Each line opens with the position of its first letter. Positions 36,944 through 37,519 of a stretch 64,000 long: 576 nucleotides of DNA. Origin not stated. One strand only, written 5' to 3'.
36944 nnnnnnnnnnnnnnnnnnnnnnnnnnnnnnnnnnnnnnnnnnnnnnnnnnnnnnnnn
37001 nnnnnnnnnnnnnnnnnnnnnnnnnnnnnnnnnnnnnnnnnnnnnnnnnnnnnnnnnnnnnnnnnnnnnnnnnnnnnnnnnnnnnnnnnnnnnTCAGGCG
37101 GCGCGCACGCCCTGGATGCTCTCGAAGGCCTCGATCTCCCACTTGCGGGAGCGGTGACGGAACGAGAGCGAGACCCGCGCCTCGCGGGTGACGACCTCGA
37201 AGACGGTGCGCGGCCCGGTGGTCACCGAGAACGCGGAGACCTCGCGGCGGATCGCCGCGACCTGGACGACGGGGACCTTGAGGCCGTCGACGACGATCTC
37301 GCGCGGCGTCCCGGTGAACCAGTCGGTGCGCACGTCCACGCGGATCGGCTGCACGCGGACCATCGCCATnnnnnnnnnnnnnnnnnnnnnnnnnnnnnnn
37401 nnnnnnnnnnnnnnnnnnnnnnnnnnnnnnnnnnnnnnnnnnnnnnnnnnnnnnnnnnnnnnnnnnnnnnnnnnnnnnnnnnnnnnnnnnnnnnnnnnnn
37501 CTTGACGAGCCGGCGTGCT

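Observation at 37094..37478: Orphan 91-aa ORF behind a promoter carrying two LexA boxes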

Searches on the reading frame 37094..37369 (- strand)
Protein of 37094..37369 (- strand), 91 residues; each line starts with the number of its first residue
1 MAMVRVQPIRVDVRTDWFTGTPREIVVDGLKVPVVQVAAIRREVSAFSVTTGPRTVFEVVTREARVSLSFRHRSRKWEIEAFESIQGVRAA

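Call 4: search_protein_families(library=pfam, proteins=[window:37094-37369:-], max_evalue=0.1)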
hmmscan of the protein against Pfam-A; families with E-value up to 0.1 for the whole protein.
window:37094-37369:- (91 aa): 0 families

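Call 5: search_protein_families(library=ncbifam, proteins=[window:37094-37369:-], max_evalue=0.1)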
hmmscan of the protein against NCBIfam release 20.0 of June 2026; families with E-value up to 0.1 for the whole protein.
window:37094-37369:- (91 aa): 1 family
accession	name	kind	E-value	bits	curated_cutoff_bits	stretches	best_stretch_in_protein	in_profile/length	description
NF041291.1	StbC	equivalog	0.015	15.6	100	1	7-46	4-42/122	plasmid stabilization protein StbC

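Call 7: find_homologous_proteins(query=window:37094-37369:-)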
Query window:37094-37369:- (91 aa): 191 proteins with E <= 0.001 among 195 candidates; the best 120 are listed.
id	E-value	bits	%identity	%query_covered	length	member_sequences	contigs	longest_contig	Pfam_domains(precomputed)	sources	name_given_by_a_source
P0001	7.2e-50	184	100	100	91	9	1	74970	-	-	-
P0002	4.7e-46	172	92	100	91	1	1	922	-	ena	-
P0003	2.0e-45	170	92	100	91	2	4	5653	-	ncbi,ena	-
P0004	2.5e-43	163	86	100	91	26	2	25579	-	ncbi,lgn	-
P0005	1.3e-40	155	82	100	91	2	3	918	-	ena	-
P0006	2.6e-34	134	67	100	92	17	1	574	-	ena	-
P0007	1.4e-33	132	71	92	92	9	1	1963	-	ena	-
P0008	1.8e-33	132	69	92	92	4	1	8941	-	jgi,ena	jgi:hypothetical protein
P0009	1.1e-31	126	68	92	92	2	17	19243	-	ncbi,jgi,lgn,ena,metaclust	ncbi:MAG: hypothetical protein WCH74_09205 [Chloroflexota bacterium]|metaclust:\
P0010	3.3e-31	125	68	92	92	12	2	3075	-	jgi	jgi:hypothetical protein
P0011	3.6e-31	125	68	92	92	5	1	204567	-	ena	-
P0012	1.1e-26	110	62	92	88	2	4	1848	-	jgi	jgi:hypothetical protein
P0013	3.4e-26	109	61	92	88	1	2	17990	-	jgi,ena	jgi:hypothetical protein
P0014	4.2e-26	108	58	92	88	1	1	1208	-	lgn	-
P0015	4.7e-26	108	57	92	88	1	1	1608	-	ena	-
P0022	2.8e-25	106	53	96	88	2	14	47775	-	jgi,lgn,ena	jgi:hypothetical protein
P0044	2.6e-24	103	59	100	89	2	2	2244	-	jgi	jgi:hypothetical protein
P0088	3.8e-23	99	57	100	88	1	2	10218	-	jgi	jgi:hypothetical protein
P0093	4.3e-23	99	58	93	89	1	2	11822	-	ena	-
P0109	1.4e-22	97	63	91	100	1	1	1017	-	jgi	jgi:hypothetical protein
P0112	1.6e-22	97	53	93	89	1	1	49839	-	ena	-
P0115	1.7e-22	97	57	91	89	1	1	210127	-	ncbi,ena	-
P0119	2.1e-22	97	54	100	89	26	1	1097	-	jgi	jgi:hypothetical protein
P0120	2.2e-22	97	56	100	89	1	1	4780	-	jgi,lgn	jgi:hypothetical protein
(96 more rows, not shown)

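Call 9: find_encoding_contigs(protein=P0011, flank=6000, max_places=2)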
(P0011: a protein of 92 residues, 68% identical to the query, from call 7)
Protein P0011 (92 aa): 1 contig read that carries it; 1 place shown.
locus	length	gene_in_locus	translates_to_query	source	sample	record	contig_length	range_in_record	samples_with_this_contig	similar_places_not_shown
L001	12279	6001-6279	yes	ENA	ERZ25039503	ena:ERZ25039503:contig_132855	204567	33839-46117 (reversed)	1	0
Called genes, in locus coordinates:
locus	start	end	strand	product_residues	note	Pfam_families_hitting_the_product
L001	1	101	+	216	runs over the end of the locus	-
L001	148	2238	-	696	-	PF10060:DUF2298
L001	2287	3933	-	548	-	-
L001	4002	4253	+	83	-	-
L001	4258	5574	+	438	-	PF00817:IMS, PF11798:IMS_HHH, PF21999:IMS_HHH_1 (weak), PF11799:IMS_C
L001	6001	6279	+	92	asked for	-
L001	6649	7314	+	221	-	PF04961:FTCD_C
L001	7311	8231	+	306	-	PF00763:THF_DHG_CYH, PF02882:THF_DHG_CYH_C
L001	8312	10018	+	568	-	PF01268:FTHFS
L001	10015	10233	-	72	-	-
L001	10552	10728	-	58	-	-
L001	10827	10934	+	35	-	PF01226:Form_Nir_trans (weak)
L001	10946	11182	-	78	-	-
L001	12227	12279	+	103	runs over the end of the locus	PF00300:His_Phos_1 (weak)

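Call 10: find_encoding_contigs(protein=P0115, flank=6000, max_places=2)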
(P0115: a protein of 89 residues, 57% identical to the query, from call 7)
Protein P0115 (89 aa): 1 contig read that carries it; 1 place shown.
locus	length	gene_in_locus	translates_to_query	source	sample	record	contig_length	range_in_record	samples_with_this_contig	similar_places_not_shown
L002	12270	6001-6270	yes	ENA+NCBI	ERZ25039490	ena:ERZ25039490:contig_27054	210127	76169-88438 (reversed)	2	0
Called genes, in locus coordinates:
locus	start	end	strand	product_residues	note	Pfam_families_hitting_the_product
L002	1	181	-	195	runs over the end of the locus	PF01875:Memo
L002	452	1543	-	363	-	PF04055:Radical_SAM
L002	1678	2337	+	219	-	PF01871:AMMECR1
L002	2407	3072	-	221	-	PF01726:LexA_DNA_bind, PF00717:Peptidase_S24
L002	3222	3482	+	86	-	-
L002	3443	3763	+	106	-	-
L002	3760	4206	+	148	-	PF01281:Ribosomal_L9_N, PF03948:Ribosomal_L9_C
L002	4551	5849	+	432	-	PF00817:IMS, PF11798:IMS_HHH, PF11799:IMS_C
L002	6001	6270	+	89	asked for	-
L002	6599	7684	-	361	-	-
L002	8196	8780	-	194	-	PF07638:Sigma70_ECF (weak), PF04542:Sigma70_r2, PF08281:Sigma70_r4_2, PF04545:Sigma70_r4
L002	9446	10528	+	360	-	PF00763:THF_DHG_CYH, PF02882:THF_DHG_CYH_C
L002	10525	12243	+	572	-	PF01268:FTHFS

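Call 11: find_encoding_contigs(protein=P0022, flank=6000, max_places=3)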
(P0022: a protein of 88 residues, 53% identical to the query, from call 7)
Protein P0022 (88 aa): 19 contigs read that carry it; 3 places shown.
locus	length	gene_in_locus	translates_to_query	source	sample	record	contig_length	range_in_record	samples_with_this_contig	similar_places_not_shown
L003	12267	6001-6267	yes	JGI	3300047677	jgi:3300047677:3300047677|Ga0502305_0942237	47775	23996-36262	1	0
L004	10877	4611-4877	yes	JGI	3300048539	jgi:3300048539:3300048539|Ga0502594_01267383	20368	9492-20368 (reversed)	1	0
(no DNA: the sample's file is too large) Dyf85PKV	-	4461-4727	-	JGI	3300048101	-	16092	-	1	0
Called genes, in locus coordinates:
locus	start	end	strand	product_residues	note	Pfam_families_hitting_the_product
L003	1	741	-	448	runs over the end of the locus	PF00772:DnaB, PF03796:DnaB_C, PF13481:AAA_25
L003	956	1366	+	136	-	-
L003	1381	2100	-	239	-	PF01726:LexA_DNA_bind, PF09339:HTH_IclR (weak), PF00717:Peptidase_S24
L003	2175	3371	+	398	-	PF16640:Big_3_5 (weak), PF13860:FlgD_ig (weak)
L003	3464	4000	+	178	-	PF06803:DUF1232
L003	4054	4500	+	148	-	PF01281:Ribosomal_L9_N, PF03948:Ribosomal_L9_C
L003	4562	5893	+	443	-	PF00817:IMS, PF11798:IMS_HHH, PF11799:IMS_C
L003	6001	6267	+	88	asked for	-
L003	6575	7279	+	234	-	-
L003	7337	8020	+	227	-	PF04961:FTCD_C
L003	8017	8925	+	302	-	PF00763:THF_DHG_CYH, PF02882:THF_DHG_CYH_C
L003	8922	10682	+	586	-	PF01268:FTHFS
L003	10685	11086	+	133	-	PF01451:LMWPc (weak)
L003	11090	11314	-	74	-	-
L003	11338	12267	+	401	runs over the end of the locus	PF07690:MFS_1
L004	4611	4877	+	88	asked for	-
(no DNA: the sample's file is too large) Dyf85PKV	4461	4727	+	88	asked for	-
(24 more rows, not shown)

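Call 20: search_protein_families(library=pfam, alignment_id=A1, max_evalue=10)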
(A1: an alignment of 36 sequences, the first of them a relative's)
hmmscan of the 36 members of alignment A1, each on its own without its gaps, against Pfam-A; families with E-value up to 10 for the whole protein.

A. member 1, P0001 (91 aa): 0 families

B. families by the number of members that match (of 36 scanned): 4 families
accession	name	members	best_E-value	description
PF20114.4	DUF6504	6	0.00067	Domain of unknown function (DUF6504)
PF15331.11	TP53IP5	3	0.12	Cellular tumour antigen p53-inducible 5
PF20903.3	SPL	1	0.1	Spore photoproduct lyase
PF23368.1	DUF7092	1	0.36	Domain of unknown function (DUF7092)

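Call 24: find_related_loci(query=A1, collection=genome_contigs, flank=6000)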
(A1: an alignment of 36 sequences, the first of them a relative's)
Query A1 (91 aa) in genome_contigs; peptide patterns used: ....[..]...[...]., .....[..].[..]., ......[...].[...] (x = any residue, [..] = any of these).
402 stretches matched a pattern; 353 encode a relative of the query (tblastn E <= 1e-3); the best 80 are kept; 80 distinct loci.
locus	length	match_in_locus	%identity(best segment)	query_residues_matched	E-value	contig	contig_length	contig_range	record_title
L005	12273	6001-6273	86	1-91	2e-48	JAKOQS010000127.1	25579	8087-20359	MAG: Chloroflexota bacterium isolate all_maxbin.208 k201_562380, whole genome shotgun sequence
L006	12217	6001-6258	88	1-86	2e-47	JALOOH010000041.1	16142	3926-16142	MAG: Chloroflexi bacterium isolate Prado098 scaffold_5124, whole genome shotgun sequence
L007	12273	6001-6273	84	1-91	3e-47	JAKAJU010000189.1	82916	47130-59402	MAG: Chloroflexi bacterium isolate WY4.bin17 NODE_295_length_82916_cov_2.399691, whole genome shotgun sequence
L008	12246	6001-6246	90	1-82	7e-47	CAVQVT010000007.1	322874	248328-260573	MAG: uncultured Chloroflexia bacterium isolate MFD00032.bin.2.129 genome assembly, contig: contig_36478, whole genome sh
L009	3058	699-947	73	1-83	3e-39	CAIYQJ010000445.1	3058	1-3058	MAG: uncultured Chloroflexi bacterium isolate Kiruna_bin-01429 genome assembly, contig: bin-01429:445/476, whole genome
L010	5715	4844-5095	68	1-84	2e-36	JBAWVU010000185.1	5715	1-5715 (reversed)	MAG: Chloroflexota bacterium isolate ELA019 MAG019_185, whole genome shotgun sequence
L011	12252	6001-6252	57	1-84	1e-30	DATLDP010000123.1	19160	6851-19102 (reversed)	MAG TPA_asm: Candidatus Limnocylindria bacterium isolate SMAG_U14353 k141_6301897, whole genome shotgun sequence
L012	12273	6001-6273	55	1-91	2e-30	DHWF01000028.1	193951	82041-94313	MAG TPA_asm: Chloroflexi bacterium UBA5189 UBA5189_contig_33, whole genome shotgun sequence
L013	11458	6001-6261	56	1-87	8e-30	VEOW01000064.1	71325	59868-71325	MAG: Chloroflexi bacterium isolate MnB_4 Mn-Chloroflexi-1_253338, whole genome shotgun sequence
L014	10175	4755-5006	58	1-84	7e-30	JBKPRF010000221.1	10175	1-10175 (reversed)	MAG: Chloroflexota bacterium isolate GS_EKS_MAG_00056 GS_EKS_000002339833, whole genome shotgun sequence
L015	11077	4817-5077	55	1-87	2e-29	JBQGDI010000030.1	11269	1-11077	MAG: Candidatus Limnocylindrales bacterium isolate FBaNitSoil1_24 FBaNitSoil1_contig30, whole genome shotgun sequence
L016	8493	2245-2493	57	1-83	1e-29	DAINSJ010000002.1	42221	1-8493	MAG TPA_asm: Candidatus Limnocylindrales bacterium isolate CTOTU41449 NODE_516_length_42221_cov_13.821183, whole genome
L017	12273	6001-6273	53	1-91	3e-29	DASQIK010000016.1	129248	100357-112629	MAG TPA_asm: Candidatus Dormiibacterota bacterium isolate SMAG_U11857 k141_6744, whole genome shotgun sequence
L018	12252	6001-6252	56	1-84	5e-29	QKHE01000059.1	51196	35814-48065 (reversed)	MAG: Chloroflexi bacterium isolate SZUA-546 scaffold_1052, whole genome shotgun sequence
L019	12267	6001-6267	54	1-91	8e-29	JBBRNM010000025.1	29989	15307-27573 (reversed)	MAG: Candidatus Limnocylindrales bacterium isolate La1_metabat2.164 LA1C_B2.164_k141_2765829L_29989_cov_38.7015, whole g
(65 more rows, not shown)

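Call 28: predict_structure(alignment_id=A1)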
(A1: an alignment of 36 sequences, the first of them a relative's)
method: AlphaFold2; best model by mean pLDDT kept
length: 91 residues; sequences in the alignment: 36
mean_pLDDT: 85.8   pTM: 0.74
mean pLDDT of the five models: 85.8, 85.0, 85.0, 83.5, 83.3
residues with pLDDT >= 90: 57; 70-90: 20; 50-70: 10; < 50: 4
segments of 3 or more residues with pLDDT < 50: 88-91
pLDDT, mean of each block of 10 residues (from residue 1): 84 94 94 95 70 89 93 92 67 34
secondary structure, 60 per line:
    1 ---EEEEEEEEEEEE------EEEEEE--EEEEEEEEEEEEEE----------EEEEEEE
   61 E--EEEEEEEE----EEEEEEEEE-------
elements in order: E4-15 E22-27 E30-43 E54-61 E64-71 E76-84

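Call 30: search_protein_representatives(alignment_id=A1)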
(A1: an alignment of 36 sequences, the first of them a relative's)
Query: 36 sequences, 89 profile positions. Proteins with E-value up to 0.001 (for the whole library): 162; up to 1e-10: 93; up to 1e-30: 8. The best 150 are listed.
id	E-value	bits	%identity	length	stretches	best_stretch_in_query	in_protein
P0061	1.0e-42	160.2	-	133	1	1-87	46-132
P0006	6.2e-38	144.9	-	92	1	1-87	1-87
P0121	1.2e-37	144.0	-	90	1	1-87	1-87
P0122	3.2e-37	142.7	-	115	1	1-85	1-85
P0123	3.7e-37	142.5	-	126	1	1-88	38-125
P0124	9.9e-37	141.1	-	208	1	1-86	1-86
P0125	8.9e-36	138.0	-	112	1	1-80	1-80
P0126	9.4e-31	121.9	-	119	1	1-86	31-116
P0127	2.4e-30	120.7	-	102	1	1-85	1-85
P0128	2.9e-29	117.1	-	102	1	1-85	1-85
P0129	6.6e-29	116.0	-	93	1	1-86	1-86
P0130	2.3e-28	114.3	-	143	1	1-69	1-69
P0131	3.8e-28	113.6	-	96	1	1-85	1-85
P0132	7.8e-28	112.6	-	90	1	7-80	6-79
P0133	8.2e-27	109.3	-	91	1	1-63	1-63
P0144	2.0e-23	98.4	-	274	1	1-61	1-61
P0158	6.9e-19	83.9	-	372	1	10-66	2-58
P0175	6.3e-15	71.2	-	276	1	38-83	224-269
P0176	7.6e-15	71.0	-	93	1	1-84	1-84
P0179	1.6e-14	70.0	-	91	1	12-85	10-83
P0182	1.9e-14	69.6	-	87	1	1-85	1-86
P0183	2.0e-14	69.6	-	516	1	29-85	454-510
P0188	6.9e-14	67.9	-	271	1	1-83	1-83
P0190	1.1e-13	67.2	-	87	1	1-85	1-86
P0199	2.8e-12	62.7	-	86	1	1-85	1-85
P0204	8.7e-12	61.2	-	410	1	1-48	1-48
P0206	1.3e-11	60.6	-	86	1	1-84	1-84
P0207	1.5e-11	60.4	-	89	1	1-88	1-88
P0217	3.1e-10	56.2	-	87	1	1-84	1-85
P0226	8.6e-09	51.5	-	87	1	10-83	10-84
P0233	4.1e-08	49.4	-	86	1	6-85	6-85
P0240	4.3e-07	46.1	-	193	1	26-73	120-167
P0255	5.0e-06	42.7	-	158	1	1-62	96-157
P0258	1.9e-05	40.8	-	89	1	11-80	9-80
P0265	4.9e-05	39.5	-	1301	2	18-73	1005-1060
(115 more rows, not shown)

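Call 31: search_protein_families(library=pfam, proteins=[P0176, P0182, P0190, P0199, P0206, P0207, P0217, P0226, P0233, P0258], max_evalue=0.01)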
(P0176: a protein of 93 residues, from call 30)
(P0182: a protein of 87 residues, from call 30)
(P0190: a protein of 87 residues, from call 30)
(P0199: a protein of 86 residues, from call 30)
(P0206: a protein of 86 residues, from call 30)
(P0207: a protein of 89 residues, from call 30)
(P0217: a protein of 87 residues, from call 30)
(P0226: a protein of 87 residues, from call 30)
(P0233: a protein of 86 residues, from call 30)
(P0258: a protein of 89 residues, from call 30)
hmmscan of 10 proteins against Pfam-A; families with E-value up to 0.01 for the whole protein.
P0176 (93 aa): 0 families

P0182 (87 aa): 0 families

P0190 (87 aa): 0 families

P0199 (86 aa): 0 families

P0206 (86 aa): 0 families

P0207 (89 aa): 0 families

P0217 (87 aa): 0 families

P0226 (87 aa): 0 families

P0233 (86 aa): 1 family
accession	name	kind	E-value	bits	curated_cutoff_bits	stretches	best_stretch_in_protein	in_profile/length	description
PF02395.22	Peptidase_S6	-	0.0063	16.5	23.3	1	39-84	197-242/260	Immunoglobulin A1 protease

P0258 (89 aa): 0 families

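Call 32: fold_search(model_id=the predicted structure, library=pdb)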
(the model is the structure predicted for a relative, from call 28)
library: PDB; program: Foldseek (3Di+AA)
matches with E <= 10: 457; with E <= 0.001: 0
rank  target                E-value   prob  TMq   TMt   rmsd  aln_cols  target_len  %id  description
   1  3ve2_A                4.2e-01  0.66  0.31  0.07   9.4        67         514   12  The 2.1 angstrom crystal structure of Transferrin binding protein B (TbpB) from serogroup B M982 Neisseria meningitidi (released 2012-02-22)
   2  3v8u_A                4.9e-01  0.35  0.25  0.06   9.5        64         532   17  The crystal structure of transferrin binding protein B (TbpB) from Neisseria meningitidis serogroup B (released 2012-02-15)
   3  3ve2_B                5.1e-01  0.63  0.31  0.07   9.2        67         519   12  The 2.1 angstrom crystal structure of Transferrin binding protein B (TbpB) from serogroup B M982 Neisseria meningitidi (released 2012-02-22)
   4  3ve1_C                5.4e-01  0.33  0.27  0.07   9.5        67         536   12  The 2.9 angstrom crystal structure of Transferrin binding protein B (TbpB) from serogroup B M982 Neisseria meningitidi (released 2012-02-22)
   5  1iw2                  7.5e-01  0.33  0.35  0.22  11.1        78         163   10  X-ray structure of Human Complement Protein C8gamma at pH=7.O (released 2002-06-12)
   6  2ova                  8.3e-01  0.35  0.36  0.22  11.3        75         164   11  X-ray structure of Human Complement Protein C8gamma Y83W Mutant (released 2007-05-22)
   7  3nec_C                8.8e-01  0.38  0.33  0.21   5.5        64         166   12  Crystal Structure of Toxoplasma gondii Profilin (released 2010-09-29)
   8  3nec_B                9.2e-01  0.18  0.29  0.19  10.6        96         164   11  Crystal Structure of Toxoplasma gondii Profilin (released 2010-09-29)
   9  9dc4_B                9.2e-01  0.16  0.27  0.07  11.3        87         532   14  Transferrin Binding Protein A in complex with transferrin binding protein B, transferrin and globular domain of TonB (released 2026-03-04)
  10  2czu_B                9.7e-01  0.15  0.28  0.19  12.9        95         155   12  lipocalin-type prostaglandin D synthase (released 2006-10-03)
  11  6q0v_C                9.7e-01  0.13  0.29  0.17  17.2       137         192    9  Structure of DDB1-DDA1-DCAF15 complex bound to tasisulam and RBM39 (released 2019-11-13)
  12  5z1p_A                1.0e+00  0.51  0.37  0.36   4.3        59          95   14  Structural basis of the improved sweetness and stability of the single-chain sweet-tasting protein monellin (MNEI) (released 2018-02-21)
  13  5yzg_Y                1.0e+00  0.23  0.35  0.18  11.7        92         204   16  The Cryo-EM Structure of Human Catalytic Step I Spliceosome (C complex) at 4.1 angstrom resolution (released 2018-08-08)
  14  5zza_P                1.1e+00  0.18  0.27  0.23   6.1        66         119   15  OdinProfilin/Rabbit Actin Complex (released 2018-10-10)
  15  7ukj_C                1.1e+00  0.05  0.19  0.05  12.1       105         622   12  In situ cryo-EM structure of bacteriophage Sf6 portal:gp7 complex at 2.7A resolution (released 2022-12-21)
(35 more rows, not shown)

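Call 34: find_encoding_contigs(protein=P0182, flank=6000, max_places=3)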
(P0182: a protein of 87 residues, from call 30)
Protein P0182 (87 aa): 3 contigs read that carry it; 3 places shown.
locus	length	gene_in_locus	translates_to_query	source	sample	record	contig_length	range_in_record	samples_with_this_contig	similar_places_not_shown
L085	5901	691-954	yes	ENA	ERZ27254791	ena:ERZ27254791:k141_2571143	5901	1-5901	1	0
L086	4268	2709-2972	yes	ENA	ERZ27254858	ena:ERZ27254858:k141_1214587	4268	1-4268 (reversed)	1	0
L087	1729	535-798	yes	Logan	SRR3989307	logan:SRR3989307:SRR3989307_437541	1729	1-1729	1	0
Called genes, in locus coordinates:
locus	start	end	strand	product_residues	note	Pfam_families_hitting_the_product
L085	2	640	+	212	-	?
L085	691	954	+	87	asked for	-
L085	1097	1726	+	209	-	PF04961:FTCD_C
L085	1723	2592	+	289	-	PF00763:THF_DHG_CYH, PF02882:THF_DHG_CYH_C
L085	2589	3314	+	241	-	PF01925:TauE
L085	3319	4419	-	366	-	PF13379:NMT1_2 (weak), PF09084:NMT1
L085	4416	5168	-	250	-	PF00528:BPD_transp_1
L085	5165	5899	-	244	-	?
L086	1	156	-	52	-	?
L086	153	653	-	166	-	PF06803:DUF1232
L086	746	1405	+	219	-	PF01726:LexA_DNA_bind, PF09339:HTH_IclR (faint), PF12840:HTH_20 (weak), PF00717:Peptidase_S24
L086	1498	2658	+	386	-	PF00817:IMS, PF11798:IMS_HHH (weak), PF11799:IMS_C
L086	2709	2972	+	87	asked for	-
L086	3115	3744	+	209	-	PF04961:FTCD_C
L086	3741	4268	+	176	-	?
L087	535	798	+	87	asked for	-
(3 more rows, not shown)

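Call 35: find_encoding_contigs(protein=P0190, flank=6000, max_places=3)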
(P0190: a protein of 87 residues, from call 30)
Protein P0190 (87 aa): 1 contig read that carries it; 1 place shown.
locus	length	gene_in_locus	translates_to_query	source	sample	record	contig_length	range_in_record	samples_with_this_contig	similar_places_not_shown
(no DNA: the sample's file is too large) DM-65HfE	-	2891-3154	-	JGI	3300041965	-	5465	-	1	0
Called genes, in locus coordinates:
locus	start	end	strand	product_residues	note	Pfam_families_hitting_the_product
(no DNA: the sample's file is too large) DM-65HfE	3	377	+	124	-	?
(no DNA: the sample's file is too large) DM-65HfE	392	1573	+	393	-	PF06224:AlkZ-like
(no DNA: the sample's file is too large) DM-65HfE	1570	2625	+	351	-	-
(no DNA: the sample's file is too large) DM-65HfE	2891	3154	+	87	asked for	-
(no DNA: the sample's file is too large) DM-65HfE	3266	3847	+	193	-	-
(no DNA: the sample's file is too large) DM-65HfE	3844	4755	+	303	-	PF00763:THF_DHG_CYH, PF02882:THF_DHG_CYH_C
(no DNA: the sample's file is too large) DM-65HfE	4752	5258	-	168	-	-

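Call 36: find_encoding_contigs(protein=P0179, flank=6000, max_places=3)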
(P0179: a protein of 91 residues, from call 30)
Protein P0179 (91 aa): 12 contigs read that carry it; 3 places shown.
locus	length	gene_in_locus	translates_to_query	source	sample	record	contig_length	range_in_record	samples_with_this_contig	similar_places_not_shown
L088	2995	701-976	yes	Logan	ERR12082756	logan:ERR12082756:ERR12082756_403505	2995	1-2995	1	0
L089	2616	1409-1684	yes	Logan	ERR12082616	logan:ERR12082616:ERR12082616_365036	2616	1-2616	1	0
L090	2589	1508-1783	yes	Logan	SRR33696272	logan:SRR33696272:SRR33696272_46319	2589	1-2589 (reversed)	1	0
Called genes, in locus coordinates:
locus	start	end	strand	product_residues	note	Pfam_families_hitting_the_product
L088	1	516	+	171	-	?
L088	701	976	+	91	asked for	-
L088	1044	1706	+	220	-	PF04961:FTCD_C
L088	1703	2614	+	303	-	PF00763:THF_DHG_CYH, PF02882:THF_DHG_CYH_C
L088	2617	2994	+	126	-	?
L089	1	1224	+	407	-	?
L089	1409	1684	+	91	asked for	-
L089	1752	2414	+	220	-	PF04961:FTCD_C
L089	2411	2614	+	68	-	?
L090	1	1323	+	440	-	?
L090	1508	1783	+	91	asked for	-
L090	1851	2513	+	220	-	PF04961:FTCD_C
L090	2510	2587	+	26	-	?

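Call 43: find_homologous_proteins(query=A2, max_evalue=0.01)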
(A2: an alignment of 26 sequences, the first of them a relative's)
Query A2 (26 sequences) (91 aa, profile of the alignment): 579 proteins with E <= 0.01 among 2524 candidates; the best 120 are listed.
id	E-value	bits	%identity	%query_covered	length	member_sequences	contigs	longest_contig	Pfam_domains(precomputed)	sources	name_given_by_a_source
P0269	1.9e-31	125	31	91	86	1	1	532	-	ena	-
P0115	2.0e-31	125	57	91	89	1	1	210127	-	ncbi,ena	-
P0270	2.4e-31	125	30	92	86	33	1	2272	-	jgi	jgi:ATP phosphoribosyltransferase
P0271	3.6e-31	124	31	91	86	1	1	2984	-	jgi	jgi:hypothetical protein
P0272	3.8e-31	124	53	93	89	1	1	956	-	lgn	-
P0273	4.1e-31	124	32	92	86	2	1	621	-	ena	-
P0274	4.5e-31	124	52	91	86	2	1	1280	-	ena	-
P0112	4.6e-31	124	53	93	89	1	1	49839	-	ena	-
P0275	4.8e-31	124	33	91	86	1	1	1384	-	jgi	jgi:hypothetical protein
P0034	6.1e-31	124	58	91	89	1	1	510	-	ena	-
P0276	6.4e-31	124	37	92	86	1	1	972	-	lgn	-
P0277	6.9e-31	124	54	96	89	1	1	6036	-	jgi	jgi:hypothetical protein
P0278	7.0e-31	124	33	91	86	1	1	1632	-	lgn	-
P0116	7.6e-31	123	55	95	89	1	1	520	-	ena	-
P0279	7.7e-31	123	30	91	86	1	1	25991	-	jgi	jgi:hypothetical protein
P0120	2.9e-30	122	56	100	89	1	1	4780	-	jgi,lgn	jgi:hypothetical protein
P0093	2.9e-30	122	58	93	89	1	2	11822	-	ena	-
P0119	3.2e-30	121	54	100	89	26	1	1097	-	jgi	jgi:hypothetical protein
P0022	3.4e-30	121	53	96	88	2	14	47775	-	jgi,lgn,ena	jgi:hypothetical protein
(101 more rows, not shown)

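Call 45: search_protein_families(library=pfam, alignment_id=A2, max_evalue=10)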
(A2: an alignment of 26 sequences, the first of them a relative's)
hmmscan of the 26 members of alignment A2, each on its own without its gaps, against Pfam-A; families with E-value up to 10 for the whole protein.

A. member 1, P0001 (91 aa): 0 families

B. families by the number of members that match (of 26 scanned): 9 families
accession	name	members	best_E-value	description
PF20114.4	DUF6504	2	0.00067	Domain of unknown function (DUF6504)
PF02395.22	Peptidase_S6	2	0.0063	Immunoglobulin A1 protease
PF14810.12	TGT_C2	1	0.0085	Patch-forming domain C2 of tRNA-guanine transglycosylase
PF13360.13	PQQ_2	1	0.069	Outer membrane protein assembly factor BamB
PF21474.3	DNApolII_N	1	0.087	DNA polymerase II, N-terminal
PF20903.3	SPL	1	0.1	Spore photoproduct lyase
PF18305.6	DNA_pol_A_exoN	1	0.12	3' to 5' exonuclease C-terminal domain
PF00789.26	UBX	1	0.15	UBX domain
PF07731.20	Cu-oxidase_2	1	0.16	Multicopper oxidase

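Call 50: search_solved_structures(query=A2, max_evalue=10)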
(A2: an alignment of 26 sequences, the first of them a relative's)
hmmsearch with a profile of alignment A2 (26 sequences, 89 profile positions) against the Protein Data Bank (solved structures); distinct sequences matched with E-value up to 10: 1.
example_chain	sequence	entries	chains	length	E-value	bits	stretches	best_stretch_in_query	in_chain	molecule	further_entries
9qzd_A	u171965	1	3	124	0.43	13.5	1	25-51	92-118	dNTH0-H1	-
